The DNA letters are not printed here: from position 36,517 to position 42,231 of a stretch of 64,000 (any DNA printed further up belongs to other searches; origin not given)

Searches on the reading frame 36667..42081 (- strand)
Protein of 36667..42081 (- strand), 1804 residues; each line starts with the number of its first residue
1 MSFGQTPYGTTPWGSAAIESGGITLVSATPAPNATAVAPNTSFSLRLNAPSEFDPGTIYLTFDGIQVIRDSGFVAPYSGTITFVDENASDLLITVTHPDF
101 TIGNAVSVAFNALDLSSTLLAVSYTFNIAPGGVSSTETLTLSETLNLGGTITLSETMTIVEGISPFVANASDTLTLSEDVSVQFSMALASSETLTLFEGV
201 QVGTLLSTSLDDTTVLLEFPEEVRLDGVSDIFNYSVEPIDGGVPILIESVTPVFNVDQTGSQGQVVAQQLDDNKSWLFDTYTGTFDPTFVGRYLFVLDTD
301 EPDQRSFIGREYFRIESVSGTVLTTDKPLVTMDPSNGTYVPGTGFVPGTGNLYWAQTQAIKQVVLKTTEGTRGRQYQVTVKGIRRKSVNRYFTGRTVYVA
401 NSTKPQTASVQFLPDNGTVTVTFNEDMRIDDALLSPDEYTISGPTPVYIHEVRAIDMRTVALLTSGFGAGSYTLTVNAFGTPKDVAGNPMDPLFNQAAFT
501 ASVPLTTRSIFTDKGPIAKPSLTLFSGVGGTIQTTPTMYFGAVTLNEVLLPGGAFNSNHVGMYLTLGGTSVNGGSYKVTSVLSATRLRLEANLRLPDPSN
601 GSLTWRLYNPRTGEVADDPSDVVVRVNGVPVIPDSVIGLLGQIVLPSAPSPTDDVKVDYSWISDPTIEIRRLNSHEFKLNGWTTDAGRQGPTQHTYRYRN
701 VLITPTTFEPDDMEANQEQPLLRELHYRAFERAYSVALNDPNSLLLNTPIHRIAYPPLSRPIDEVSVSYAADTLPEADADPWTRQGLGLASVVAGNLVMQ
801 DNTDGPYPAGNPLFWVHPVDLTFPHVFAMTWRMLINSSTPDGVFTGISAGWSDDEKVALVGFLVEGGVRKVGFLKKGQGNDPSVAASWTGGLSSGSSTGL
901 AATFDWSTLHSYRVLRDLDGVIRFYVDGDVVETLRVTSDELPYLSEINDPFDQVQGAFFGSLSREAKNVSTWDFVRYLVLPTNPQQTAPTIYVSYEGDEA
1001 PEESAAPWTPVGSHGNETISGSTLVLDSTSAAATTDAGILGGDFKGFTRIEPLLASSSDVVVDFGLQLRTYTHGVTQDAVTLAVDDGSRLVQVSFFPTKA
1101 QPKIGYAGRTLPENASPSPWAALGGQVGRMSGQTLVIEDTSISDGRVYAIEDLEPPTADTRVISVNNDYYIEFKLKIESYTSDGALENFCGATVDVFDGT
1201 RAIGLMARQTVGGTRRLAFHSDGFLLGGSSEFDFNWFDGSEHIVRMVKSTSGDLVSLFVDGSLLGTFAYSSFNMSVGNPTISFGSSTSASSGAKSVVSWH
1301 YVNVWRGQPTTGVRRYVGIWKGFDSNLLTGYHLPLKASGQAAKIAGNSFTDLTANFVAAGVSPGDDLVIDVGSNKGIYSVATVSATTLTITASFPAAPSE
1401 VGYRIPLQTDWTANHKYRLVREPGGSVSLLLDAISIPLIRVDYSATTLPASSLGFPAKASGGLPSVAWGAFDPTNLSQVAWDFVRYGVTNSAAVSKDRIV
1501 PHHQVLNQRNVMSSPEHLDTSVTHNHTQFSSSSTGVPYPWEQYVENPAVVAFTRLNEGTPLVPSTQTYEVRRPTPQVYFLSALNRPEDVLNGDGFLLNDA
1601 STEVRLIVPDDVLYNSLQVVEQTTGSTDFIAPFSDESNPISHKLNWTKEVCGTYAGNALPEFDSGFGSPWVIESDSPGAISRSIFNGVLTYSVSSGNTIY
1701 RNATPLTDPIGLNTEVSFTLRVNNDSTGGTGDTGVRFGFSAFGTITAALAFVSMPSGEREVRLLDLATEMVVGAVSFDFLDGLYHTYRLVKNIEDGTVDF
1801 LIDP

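Call 8: search_protein_families(library=pfam, proteins=[window:36667-42081:-], max_evalue=0.1)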
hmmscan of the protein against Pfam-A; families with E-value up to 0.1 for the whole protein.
window:36667-42081:- (1804 aa): 1 family
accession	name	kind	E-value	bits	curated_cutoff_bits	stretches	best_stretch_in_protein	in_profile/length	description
PF13205.12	Big_5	-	0.0012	20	23.6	1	400-500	7-104/105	Bacterial Ig-like domain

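Call 9: search_protein_families(library=phrogs, proteins=[window:36667-42081:-], max_evalue=0.01)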
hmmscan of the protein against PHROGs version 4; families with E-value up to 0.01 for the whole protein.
window:36667-42081:- (1804 aa): 0 families
